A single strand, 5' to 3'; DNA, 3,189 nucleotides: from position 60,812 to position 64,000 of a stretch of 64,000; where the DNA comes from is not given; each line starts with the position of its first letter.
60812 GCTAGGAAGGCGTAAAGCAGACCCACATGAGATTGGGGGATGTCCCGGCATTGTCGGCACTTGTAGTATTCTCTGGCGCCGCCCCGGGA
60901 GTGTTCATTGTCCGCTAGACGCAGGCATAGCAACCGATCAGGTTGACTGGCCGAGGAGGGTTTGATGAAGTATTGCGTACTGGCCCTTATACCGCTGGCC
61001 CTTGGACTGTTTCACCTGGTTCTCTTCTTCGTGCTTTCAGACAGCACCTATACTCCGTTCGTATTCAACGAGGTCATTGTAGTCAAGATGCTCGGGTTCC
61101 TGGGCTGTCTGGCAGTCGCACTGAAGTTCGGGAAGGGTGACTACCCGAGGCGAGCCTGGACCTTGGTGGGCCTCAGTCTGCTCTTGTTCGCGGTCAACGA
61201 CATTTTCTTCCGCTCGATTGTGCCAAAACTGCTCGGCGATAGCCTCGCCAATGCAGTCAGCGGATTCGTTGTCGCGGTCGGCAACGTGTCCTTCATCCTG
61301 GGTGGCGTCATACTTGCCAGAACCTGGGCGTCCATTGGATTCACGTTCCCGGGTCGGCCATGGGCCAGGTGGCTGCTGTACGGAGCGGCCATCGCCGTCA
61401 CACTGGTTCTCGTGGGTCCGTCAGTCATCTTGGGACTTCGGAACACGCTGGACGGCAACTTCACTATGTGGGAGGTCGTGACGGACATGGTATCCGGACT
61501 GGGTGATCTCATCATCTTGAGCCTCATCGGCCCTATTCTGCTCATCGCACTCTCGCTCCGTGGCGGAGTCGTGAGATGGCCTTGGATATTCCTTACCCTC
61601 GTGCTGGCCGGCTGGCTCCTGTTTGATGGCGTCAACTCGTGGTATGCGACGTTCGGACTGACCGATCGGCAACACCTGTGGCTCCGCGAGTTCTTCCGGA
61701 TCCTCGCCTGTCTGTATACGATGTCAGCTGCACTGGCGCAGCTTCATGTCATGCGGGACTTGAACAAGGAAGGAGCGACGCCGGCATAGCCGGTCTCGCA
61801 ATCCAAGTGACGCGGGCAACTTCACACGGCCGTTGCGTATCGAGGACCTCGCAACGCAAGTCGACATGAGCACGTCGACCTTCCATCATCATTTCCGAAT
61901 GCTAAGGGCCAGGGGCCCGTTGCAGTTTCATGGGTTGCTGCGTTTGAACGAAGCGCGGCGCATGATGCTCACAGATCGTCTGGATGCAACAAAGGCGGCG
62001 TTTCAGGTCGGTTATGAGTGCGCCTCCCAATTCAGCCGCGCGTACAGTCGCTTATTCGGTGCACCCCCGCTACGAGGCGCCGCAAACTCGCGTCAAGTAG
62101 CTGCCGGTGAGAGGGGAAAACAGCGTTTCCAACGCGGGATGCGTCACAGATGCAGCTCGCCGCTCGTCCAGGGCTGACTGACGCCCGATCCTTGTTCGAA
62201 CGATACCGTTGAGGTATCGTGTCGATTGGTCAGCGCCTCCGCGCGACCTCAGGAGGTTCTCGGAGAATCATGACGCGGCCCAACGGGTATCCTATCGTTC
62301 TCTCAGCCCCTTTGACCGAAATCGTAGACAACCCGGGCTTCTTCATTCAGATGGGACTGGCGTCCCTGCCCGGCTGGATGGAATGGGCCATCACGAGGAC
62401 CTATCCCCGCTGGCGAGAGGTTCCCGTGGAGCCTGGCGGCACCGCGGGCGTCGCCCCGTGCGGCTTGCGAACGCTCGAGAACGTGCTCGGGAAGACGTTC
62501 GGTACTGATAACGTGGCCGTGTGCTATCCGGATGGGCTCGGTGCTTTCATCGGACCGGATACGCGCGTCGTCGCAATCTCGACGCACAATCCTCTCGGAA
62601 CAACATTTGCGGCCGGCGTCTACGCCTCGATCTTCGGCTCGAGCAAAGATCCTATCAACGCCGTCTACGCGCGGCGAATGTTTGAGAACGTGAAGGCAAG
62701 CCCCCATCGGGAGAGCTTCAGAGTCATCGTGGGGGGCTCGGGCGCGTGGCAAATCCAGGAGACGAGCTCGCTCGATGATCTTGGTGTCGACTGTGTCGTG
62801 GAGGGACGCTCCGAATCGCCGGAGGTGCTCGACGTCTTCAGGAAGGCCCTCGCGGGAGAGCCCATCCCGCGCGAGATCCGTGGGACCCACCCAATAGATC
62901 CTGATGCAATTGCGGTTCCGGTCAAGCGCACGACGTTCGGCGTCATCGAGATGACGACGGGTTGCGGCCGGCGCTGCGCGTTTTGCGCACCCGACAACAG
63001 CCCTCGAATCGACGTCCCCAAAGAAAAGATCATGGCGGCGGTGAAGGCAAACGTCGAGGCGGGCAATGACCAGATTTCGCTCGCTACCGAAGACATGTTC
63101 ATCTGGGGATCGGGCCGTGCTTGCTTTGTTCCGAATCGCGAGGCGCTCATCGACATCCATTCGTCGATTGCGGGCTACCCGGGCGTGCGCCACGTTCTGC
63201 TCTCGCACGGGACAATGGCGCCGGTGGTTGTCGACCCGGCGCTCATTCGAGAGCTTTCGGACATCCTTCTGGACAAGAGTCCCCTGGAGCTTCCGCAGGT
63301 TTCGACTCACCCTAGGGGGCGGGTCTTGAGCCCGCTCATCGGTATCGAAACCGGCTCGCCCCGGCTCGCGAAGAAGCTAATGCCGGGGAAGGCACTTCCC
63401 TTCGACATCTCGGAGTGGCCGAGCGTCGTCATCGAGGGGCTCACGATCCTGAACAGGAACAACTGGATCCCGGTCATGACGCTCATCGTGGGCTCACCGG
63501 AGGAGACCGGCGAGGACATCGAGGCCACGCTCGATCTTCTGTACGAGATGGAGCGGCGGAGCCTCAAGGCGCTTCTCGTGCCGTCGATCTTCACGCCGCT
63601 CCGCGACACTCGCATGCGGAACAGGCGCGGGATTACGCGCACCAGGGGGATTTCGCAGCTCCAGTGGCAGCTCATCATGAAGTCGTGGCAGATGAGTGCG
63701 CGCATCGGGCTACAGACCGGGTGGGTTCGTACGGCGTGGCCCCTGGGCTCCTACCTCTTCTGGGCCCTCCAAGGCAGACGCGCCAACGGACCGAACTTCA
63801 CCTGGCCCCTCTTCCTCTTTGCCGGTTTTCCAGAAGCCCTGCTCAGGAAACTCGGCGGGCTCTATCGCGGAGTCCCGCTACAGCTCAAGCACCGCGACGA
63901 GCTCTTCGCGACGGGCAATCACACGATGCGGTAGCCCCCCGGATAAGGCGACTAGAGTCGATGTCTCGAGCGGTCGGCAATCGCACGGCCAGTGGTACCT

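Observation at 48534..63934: Condensation-domain-free NRPS-like cluster with LpxL-type acyltransferase, YhhN lipid hydrolase-like protein and B12-radical SAM: candidate undescribed aminolipid or lipo-amino-acid pathway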

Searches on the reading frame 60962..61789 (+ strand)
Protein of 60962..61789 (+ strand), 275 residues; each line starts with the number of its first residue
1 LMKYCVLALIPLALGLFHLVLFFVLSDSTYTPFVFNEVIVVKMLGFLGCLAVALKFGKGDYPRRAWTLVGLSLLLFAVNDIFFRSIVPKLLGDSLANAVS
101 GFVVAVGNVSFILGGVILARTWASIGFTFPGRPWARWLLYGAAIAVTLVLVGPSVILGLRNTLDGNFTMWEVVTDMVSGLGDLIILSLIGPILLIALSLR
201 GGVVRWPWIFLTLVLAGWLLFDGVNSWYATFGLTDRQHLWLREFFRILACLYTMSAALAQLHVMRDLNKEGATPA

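Call 3: search_protein_families(library=pfam, proteins=[window:60962-61789:+], max_evalue=0.01)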
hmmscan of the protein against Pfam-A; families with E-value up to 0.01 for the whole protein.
window:60962-61789:+ (275 aa): 0 families

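Call 4: search_protein_families(library=ncbifam, proteins=[window:60962-61789:+], max_evalue=0.01)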
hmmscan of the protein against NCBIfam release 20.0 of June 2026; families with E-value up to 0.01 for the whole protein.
window:60962-61789:+ (275 aa): 0 families

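Call 7: search_protein_families(library=pfam, proteins=[window:60962-61789:+], max_evalue=10)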
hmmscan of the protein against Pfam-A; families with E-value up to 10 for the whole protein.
window:60962-61789:+ (275 aa): 0 families

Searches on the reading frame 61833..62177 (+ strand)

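Call 7: search_protein_families(library=pfam, proteins=[window:61833-62177:+], max_evalue=10)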
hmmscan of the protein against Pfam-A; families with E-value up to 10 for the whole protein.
window:61833-62177:+ (114 aa): 7 families
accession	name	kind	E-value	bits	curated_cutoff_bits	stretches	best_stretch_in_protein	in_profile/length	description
PF12833.13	HTH_18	-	8.2e-17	61.7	33.6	1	6-79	1-74/80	Helix-turn-helix domain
PF00165.29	HTH_AraC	-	0.0028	18.2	26.6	1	1-22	9-30/42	Bacterial regulatory helix-turn-helix proteins, AraC family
PF01022.26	HTH_5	-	0.025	14.9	22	1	2-26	17-41/47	Bacterial regulatory protein, arsR family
PF13412.12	HTH_24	-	0.061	13.4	21.9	1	4-28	21-45/48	Winged helix-turn-helix DNA-binding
PF04967.18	HTH_10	-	0.066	13.5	23.1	1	2-22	25-45/53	HTH DNA binding domain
PF00440.29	TetR_N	-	0.07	13.4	24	1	3-22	19-38/47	Bacterial regulatory proteins, tetR family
PF25213.1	HVO_A0261_N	-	0.13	12.6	35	1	4-28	28-52/86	HVO_A0261 N-terminal domain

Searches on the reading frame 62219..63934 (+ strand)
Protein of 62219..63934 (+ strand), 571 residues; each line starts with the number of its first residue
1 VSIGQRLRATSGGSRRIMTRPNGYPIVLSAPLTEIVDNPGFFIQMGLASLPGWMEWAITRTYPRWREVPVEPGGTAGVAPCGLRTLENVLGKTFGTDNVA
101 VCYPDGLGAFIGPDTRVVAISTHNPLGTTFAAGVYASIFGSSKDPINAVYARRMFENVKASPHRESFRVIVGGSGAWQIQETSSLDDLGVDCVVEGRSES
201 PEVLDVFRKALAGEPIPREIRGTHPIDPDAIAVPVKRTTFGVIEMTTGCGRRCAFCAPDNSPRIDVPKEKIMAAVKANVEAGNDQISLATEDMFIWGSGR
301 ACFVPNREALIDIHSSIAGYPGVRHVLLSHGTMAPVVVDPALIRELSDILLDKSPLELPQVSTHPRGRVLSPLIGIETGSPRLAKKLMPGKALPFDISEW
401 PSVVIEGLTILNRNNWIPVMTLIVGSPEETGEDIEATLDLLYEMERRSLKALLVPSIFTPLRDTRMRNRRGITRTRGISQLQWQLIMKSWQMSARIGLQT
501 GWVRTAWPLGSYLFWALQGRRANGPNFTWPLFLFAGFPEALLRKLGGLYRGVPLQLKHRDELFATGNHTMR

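Call 3: search_protein_families(library=pfam, proteins=[window:62219-63934:+], max_evalue=0.01)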
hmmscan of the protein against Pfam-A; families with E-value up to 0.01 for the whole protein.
window:62219-63934:+ (571 aa): 1 family
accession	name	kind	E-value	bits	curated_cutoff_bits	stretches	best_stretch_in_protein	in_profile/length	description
PF04055.27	Radical_SAM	-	7e-09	36.5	29.5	2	243-333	1-88/166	Radical SAM superfamily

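Call 4: search_protein_families(library=ncbifam, proteins=[window:62219-63934:+], max_evalue=0.01)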
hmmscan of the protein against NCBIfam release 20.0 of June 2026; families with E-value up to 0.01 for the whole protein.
window:62219-63934:+ (571 aa): 7 families
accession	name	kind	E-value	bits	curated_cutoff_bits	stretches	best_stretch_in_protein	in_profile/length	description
TIGR04013.1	B12_SAM_MJ_1487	hypoth_equivalog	3.7e-10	39.2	251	2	149-301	54-217/382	TIGR04013 family B12-binding domain/radical SAM domain-containing protein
TIGR00089.1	TIGR00089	subfamily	5.6e-08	32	251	1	157-301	58-203/429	MiaB/RimO family radical SAM methylthiotransferase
TIGR01578.1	MiaB-like-B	hypoth_equivalog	9.2e-07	28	314.7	1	163-298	63-194/421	tRNA (N(6)-L-threonylcarbamoyladenosine(37)-C(2))-methylthiotransferase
TIGR04014.1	B12_SAM_MJ_0865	equivalog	0.00056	18.8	360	1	218-445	138-337/434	methyl-coenzyme M reductase glutamine C-methyltransferase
TIGR01574.1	miaB-methiolase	equivalog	0.0077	15.3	355.3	0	422-445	303-326/437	tRNA (N6-isopentenyl adenosine(37)-C2)-methylthiotransferase MiaB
NF050148.1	rSAM_ApyD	equivalog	0.0084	14.5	750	0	373-450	303-372/645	RiPP biosynthesis radical SAM protein ApyD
TIGR01579.1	MiaB-like-C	equivalog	0.0089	15.3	357.05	0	168-343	67-239/416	tRNA (N(6)-L-threonylcarbamoyladenosine(37)-C(2))-methylthiotransferase MtaB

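Call 7: search_protein_families(library=pfam, proteins=[window:62219-63934:+], max_evalue=10)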
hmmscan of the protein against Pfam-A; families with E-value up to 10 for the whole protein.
window:62219-63934:+ (571 aa): 1 family
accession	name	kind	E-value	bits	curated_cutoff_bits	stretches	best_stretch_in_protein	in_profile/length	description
PF04055.27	Radical_SAM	-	7e-09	36.5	29.5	2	243-333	1-88/166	Radical SAM superfamily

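Call 86: search_solved_structures(query=window:62219-63934:+, max_evalue=1)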
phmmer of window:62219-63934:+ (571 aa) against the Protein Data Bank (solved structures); distinct sequences matched with E-value up to 1: 2.
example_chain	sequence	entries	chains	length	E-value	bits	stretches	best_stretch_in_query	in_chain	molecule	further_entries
9ccb_A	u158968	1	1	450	0.17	13.6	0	222-444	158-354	Radical SAM core domain-containing protein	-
6yrs_A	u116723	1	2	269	0.25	13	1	240-287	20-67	ancestral beta-lactamase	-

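Call 93: predict_structure(protein=window:62219-63934:+)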
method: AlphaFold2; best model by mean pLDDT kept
length: 571 residues; sequences in the alignment: 1
mean_pLDDT: 35.1   pTM: 0.27
mean pLDDT of the five models: 35.1, 28.9, 27.8, 26.9, 26.7
residues with pLDDT >= 90: 0; 70-90: 1; 50-70: 34; < 50: 536
segments of 3 or more residues with pLDDT < 50: 1-266, 285-287, 289-303, 324-571
pLDDT, mean of each block of 10 residues (from residue 1): 36 37 31 33 32 34 30 25 31 35 34 32 32 32 32 35 31 25 31 31 41 34 28 25 25 32 47 60 50 33 49 55 47 27 32 28 24 28 32 35 34 31 39 44 40 35 33 37 45 42 37 36 34 38 40 36 34 25
secondary structure, 60 per line:
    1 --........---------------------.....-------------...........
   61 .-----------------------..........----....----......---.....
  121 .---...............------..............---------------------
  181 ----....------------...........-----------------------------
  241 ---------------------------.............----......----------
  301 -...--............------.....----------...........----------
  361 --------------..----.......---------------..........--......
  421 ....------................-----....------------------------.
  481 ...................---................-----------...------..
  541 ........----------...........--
elements in order: H3-10 H32-36 H50-61 H85-94 E99-102 E107-112 E116-121 H125-139 H146-159 H185-188 H201-211 H268-280 E285-290 E302-304 H307-318 E325-329 H340-350 H381-387 E403-412 E415-424 H431-446 E452-455 H480-499 H503-518 H539-548 H559-569
